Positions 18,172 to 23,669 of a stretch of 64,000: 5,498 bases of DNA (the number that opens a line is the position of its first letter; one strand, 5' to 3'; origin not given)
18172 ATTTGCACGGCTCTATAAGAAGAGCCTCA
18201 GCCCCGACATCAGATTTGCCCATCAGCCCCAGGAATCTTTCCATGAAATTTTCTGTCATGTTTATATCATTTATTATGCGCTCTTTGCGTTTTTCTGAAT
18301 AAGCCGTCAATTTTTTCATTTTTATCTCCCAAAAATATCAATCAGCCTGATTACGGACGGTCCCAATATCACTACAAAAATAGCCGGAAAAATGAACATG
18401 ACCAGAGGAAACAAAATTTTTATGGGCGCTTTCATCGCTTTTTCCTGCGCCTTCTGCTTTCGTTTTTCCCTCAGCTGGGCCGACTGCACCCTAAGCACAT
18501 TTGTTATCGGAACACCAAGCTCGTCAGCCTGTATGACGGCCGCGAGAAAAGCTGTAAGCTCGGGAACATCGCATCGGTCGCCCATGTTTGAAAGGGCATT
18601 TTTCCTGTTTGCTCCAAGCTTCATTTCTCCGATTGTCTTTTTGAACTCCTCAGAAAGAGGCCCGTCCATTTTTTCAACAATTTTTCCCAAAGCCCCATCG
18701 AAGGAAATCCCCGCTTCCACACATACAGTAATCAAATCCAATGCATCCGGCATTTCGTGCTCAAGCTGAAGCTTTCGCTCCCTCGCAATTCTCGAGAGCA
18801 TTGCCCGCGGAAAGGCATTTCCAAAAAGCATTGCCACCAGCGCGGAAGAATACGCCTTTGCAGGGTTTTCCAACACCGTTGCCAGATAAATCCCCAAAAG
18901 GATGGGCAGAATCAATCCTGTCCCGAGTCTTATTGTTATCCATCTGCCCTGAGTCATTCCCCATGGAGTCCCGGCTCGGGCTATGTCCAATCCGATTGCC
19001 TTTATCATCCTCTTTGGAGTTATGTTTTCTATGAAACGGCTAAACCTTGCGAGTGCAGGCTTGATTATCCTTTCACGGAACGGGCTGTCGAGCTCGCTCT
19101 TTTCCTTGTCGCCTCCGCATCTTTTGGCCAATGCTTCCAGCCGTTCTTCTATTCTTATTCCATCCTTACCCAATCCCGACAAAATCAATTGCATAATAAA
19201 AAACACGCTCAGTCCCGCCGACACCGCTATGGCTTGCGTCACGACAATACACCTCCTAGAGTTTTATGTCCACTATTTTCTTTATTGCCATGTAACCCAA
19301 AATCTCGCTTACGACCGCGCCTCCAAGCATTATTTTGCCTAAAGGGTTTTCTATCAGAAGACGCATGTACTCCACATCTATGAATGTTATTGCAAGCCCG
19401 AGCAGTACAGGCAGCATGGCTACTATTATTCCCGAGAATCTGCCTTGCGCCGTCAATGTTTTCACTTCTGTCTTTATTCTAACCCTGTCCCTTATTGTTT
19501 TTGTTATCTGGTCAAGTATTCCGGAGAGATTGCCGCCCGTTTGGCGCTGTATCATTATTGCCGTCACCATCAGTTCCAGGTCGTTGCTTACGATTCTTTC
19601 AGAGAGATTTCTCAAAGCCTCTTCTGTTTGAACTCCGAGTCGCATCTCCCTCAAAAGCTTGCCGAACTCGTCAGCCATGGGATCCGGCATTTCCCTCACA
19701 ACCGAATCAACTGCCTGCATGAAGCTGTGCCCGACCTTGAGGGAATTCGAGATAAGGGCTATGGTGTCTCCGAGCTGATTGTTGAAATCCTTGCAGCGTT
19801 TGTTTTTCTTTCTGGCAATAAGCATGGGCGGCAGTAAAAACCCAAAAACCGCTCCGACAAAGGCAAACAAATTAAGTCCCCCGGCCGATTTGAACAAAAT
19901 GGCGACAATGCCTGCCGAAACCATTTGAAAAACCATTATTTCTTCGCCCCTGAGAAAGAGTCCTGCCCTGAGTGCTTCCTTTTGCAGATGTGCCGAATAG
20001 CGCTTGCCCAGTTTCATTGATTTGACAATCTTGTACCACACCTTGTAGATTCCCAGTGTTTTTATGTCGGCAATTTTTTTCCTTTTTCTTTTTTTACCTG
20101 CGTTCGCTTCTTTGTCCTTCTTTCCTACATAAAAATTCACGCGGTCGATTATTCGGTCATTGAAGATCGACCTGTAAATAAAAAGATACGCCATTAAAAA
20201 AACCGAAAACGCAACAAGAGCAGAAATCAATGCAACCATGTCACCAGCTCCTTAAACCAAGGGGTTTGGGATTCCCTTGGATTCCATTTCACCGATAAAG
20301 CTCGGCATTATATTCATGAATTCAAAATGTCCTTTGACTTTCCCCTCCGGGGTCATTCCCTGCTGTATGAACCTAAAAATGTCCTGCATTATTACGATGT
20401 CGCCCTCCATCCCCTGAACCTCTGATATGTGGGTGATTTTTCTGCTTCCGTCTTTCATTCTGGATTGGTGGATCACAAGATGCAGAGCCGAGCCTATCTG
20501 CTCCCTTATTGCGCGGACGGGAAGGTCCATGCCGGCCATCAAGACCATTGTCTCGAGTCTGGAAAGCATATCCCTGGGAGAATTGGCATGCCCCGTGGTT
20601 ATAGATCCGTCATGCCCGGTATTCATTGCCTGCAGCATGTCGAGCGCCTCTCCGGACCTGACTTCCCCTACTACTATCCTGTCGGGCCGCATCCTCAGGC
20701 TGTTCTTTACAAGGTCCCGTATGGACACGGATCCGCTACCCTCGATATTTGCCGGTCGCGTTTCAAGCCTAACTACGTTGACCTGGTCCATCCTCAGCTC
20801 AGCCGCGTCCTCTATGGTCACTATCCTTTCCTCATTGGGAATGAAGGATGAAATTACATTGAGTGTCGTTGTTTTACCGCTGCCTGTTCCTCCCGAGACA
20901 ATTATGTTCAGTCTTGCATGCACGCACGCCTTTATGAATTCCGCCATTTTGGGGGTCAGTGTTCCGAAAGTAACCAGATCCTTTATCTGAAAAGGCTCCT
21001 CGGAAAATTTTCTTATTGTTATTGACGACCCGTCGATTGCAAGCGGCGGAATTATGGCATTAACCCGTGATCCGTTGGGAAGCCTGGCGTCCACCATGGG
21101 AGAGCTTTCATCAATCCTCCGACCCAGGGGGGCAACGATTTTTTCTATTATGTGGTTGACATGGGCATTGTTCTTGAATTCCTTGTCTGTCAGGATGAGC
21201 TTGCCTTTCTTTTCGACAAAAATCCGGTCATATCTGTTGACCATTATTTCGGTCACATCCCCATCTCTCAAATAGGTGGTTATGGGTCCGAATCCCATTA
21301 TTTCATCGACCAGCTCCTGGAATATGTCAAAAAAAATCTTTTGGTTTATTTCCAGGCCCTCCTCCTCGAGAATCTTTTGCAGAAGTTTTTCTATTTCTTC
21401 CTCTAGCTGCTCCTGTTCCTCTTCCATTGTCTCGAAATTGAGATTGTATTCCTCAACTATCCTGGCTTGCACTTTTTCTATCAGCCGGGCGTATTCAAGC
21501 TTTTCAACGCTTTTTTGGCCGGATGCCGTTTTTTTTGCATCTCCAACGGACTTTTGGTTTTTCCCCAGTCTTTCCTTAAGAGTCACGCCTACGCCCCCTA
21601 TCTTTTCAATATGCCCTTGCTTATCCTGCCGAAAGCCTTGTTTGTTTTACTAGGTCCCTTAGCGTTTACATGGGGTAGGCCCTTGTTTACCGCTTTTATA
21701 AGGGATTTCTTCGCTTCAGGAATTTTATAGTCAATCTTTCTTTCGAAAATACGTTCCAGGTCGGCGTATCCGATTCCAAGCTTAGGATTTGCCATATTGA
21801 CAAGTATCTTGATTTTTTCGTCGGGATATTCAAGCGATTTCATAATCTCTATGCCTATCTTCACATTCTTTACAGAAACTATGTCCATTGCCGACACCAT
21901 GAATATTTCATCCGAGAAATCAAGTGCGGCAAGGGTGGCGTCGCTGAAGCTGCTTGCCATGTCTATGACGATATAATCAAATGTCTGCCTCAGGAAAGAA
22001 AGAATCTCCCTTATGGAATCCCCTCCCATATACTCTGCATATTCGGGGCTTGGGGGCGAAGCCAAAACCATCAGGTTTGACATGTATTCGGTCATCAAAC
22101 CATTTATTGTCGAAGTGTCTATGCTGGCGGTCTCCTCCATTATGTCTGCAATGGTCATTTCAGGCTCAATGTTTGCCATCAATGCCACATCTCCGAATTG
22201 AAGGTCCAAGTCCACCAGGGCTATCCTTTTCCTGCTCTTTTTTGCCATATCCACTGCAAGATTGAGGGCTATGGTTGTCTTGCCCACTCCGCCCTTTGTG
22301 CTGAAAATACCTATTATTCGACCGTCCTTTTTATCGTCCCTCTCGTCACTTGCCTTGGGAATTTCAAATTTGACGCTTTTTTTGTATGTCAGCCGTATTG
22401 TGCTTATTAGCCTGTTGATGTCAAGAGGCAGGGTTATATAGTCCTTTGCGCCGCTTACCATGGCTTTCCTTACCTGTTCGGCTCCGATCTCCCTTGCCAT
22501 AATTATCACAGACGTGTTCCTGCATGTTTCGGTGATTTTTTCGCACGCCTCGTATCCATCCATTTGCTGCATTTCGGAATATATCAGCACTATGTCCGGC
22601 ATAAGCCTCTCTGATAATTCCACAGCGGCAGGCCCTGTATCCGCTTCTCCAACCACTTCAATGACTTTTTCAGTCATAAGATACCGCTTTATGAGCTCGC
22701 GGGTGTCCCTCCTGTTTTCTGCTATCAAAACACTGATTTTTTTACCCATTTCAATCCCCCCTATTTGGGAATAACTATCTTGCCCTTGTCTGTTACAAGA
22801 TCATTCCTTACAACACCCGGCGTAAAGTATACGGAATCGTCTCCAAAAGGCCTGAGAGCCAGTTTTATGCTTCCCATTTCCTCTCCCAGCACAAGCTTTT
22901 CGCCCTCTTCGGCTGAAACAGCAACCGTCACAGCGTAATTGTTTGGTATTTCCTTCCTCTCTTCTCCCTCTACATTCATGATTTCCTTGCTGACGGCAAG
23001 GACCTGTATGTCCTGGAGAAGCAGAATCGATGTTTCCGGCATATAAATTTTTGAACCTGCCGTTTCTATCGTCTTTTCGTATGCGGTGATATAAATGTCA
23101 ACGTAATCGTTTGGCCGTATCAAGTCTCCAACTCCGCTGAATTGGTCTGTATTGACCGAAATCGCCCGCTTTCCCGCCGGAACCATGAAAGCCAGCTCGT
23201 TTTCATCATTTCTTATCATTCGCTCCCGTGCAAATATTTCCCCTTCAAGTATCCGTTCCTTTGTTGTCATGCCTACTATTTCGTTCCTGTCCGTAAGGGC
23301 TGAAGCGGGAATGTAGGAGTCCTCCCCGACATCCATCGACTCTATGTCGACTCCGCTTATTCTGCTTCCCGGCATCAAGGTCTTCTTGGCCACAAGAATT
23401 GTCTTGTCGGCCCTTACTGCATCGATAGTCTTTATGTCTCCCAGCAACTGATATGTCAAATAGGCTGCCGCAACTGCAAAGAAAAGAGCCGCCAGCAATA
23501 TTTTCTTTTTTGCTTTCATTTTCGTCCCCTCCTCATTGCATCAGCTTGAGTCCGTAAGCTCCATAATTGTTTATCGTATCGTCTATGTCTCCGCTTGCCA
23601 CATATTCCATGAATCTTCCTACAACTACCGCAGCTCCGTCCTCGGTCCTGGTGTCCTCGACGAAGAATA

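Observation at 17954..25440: Complete Gram-positive Tad/Flp pilus operon placed under a c-di-GMP-I riboswitch with an apparent SD-sequestering platform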

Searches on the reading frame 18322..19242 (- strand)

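Call 4: search_protein_families(library=pfam, proteins=[window:18322-19242:-], max_evalue=0.01)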
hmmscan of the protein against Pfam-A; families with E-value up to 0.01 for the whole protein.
window:18322-19242:- (306 aa): 1 family
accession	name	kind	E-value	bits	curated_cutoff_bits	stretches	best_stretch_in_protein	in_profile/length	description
PF00482.28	T2SSF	-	8.9e-19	68.1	25.2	1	168-293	2-124/125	Type II secretion system (T2SS), protein F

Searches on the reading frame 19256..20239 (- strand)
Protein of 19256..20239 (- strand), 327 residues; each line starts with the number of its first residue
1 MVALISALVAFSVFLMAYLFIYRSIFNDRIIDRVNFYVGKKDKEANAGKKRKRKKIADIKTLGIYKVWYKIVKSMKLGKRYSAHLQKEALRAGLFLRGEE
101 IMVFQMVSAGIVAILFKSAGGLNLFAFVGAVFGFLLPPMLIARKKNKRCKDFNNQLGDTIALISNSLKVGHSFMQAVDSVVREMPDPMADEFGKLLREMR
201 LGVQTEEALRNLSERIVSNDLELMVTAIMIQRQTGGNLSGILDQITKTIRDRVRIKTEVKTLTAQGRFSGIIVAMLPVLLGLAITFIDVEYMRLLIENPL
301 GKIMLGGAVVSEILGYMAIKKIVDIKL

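Call 4: search_protein_families(library=pfam, proteins=[window:19256-20239:-], max_evalue=0.01)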
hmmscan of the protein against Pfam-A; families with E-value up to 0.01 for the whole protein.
window:19256-20239:- (327 aa): 2 families
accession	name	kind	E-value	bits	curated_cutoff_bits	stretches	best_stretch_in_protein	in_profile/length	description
PF00482.28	T2SSF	-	1.1e-16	61.3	25.2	1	162-284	4-123/125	Type II secretion system (T2SS), protein F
PF05659.16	RPW8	-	0.0097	16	30.4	0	126-203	7-76/139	Arabidopsis broad-spectrum mildew resistance protein RPW8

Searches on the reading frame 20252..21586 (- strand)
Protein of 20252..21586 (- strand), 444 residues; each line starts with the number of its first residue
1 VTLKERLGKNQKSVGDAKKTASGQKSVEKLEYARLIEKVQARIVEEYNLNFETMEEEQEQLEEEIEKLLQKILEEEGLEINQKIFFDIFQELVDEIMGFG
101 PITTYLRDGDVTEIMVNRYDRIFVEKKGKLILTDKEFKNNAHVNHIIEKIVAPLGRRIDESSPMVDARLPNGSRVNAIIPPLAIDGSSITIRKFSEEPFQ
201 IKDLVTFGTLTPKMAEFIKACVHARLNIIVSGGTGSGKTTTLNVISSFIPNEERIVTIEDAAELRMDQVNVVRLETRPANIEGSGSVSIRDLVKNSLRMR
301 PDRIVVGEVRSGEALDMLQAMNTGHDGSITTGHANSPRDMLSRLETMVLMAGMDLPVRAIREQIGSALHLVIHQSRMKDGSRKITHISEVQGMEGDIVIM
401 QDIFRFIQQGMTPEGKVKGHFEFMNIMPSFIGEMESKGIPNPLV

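Call 4: search_protein_families(library=pfam, proteins=[window:20252-21586:-], max_evalue=0.01)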
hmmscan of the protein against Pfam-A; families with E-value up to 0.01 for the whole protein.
window:20252-21586:- (444 aa): 5 families
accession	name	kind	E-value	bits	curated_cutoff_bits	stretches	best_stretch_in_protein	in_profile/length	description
PF00437.27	T2SSE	-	1.7e-63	214.9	24.9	1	98-375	4-276/370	Type II/IV secretion system protein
PF00005.33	ABC_tran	-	0.0032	18.5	25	1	227-266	13-51/137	ABC transporter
PF13245.12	AAA_19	-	0.0066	17.1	25.1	0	226-253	12-39/134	AAA domain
PF01580.24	FtsK_SpoIIIE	-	0.007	16.3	24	0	224-245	39-59/221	FtsK/SpoIIIE family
PF00270.35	DEAD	-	0.0075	16.4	26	0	215-277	5-70/167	DEAD/DEAH box helicase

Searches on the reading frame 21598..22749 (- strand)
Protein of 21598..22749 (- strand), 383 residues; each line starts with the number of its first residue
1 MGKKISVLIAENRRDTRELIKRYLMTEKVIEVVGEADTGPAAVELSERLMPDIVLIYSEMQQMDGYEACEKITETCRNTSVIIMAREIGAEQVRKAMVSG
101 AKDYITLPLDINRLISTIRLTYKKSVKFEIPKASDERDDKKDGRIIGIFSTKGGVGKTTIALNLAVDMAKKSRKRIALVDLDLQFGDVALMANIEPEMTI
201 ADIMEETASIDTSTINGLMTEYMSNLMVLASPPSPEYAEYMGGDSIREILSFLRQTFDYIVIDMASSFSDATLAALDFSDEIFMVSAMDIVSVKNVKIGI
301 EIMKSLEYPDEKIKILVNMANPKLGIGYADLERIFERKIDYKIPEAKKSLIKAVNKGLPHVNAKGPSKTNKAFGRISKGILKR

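Call 4: search_protein_families(library=pfam, proteins=[window:21598-22749:-], max_evalue=0.01)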
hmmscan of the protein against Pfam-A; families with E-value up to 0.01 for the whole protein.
window:21598-22749:- (383 aa): 9 families
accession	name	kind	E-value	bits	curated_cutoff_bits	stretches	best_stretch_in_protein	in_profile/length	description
PF00072.30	Response_reg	-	1.6e-18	67.4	30.2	1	7-118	1-110/111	Response regulator receiver domain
PF13614.12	AAA_31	-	3.4e-17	63.4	27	1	144-298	2-159/177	AAA domain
PF10609.15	ParA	-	1.1e-14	54.9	27.1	1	144-320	4-175/246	NUBPL iron-transfer P-loop NTPase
PF01656.29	CbiA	-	4.2e-12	46.6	25.4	1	147-346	2-112/125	CobQ/CobB/MinD/ParA nucleotide binding domain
PF02374.21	ArsA_ATPase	-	5.1e-05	23.1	24.3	1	148-176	5-33/305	Anion-transporting ATPase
PF09140.17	MipZ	-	8.7e-05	22.4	20.7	1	146-281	3-124/262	ATPase MipZ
PF00142.24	Fer4_NifH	-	0.0012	18.8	25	1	150-263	6-117/271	4Fe-4S iron sulfur cluster binding proteins, NifH/frxC family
PF25199.1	nSTAND_NTPase5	-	0.0029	17.9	34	0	137-182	34-79/145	Novel STAND NTPase 5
PF13481.12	AAA_25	-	0.0035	17.4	27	0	146-171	35-60/195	AAA domain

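Call 49: search_protein_families(library=ncbifam, proteins=[window:21598-22749:-], max_evalue=0.01)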
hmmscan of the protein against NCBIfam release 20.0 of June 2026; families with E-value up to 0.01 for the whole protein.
window:21598-22749:- (383 aa): 87 families (the best 25 are shown)
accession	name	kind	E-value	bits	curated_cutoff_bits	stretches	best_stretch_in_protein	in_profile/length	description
TIGR01968.1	minD_bact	equivalog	1.8e-22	79.9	212.9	1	144-380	2-236/261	septum site-determining protein MinD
TIGR01969.1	minD_arch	subfamily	4.8e-21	75.1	201.75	1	144-380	1-230/251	cell division ATPase MinD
TIGR02875.1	spore_0_A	equivalog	1.6e-17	63.7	200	1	3-127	1-127/262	sporulation transcription factor Spo0A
TIGR03815.1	CpaE_hom_Actino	equivalog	6e-15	55.2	154.45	1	66-294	48-260/340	septum site-determining protein Ssd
NF001965.0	PRK00742.1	subfamily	6.6e-15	55.2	293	1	3-116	2-117/357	chemotaxis-specific protein-glutamate methyltransferase CheB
NF041546.1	ParA_partition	equivalog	8.8e-15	54.8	180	1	145-189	1-44/203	ParA family partition ATPase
NF009206.0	PRK12555.1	subfamily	1.4e-14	53.9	342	1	5-109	1-106/340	chemotaxis-specific protein-glutamate methyltransferase CheB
NF041367.1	CheY_Halo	equivalog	2e-14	54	200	1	7-118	1-110/114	chemotaxis protein CheY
NF007935.0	PRK10651.1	equivalog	2.2e-13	49.9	250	1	4-119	6-121/216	two-component system response regulator NarL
NF007018.1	PRK09483.1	equivalog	3e-13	49.9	280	1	5-122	2-119/217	UvrY/SirA/GacA family response regulator transcription factor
TIGR01007.1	eps_fam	subfamily_domain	2.9e-12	46.6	108.05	1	141-290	15-163/204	polysaccharide biosynthesis tyrosine autokinase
NF008079.0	PRK10818.1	equivalog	3.4e-12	46.3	508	1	144-359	3-226/270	septum site-determining protein MinD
NF041136.1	MrpORP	equivalog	4.8e-12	45.8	450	1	145-309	7-169/365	iron-sulfur cluster carrier protein MrpORP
TIGR03018.1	pepcterm_TyrKin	hypoth_equivalog_domain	5.6e-12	45.4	230.65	1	126-305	18-198/207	XrtA-associated tyrosine autokinase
NF052445.1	RespRegMctR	equivalog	6.5e-12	45.3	300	1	4-119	1-116/205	two-component system response regulator MctR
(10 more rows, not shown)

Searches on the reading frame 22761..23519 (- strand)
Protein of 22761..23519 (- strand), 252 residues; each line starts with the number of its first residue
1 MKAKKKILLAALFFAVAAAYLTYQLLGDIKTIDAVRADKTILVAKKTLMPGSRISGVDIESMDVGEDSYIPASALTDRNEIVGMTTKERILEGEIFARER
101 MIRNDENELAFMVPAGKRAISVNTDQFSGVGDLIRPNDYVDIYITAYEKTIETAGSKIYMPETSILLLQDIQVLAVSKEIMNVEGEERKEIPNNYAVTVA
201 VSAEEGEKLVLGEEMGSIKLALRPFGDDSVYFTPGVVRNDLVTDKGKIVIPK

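Call 4: search_protein_families(library=pfam, proteins=[window:22761-23519:-], max_evalue=0.01)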
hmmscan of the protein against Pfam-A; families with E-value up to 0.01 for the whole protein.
window:22761-23519:- (252 aa): 3 families
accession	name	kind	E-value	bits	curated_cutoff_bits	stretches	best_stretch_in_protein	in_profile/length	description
PF16976.10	RcpC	-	1.4e-24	86.7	28.8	1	108-223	2-114/114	Flp pilus assembly protein RcpC/CpaB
PF08666.17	SAF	-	0.00018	22.4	21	1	40-95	2-56/63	SAF domain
PF13144.11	ChapFlgA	-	0.0081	16.6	23.8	0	41-101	3-60/122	Chaperone for flagella basal body P-ring formation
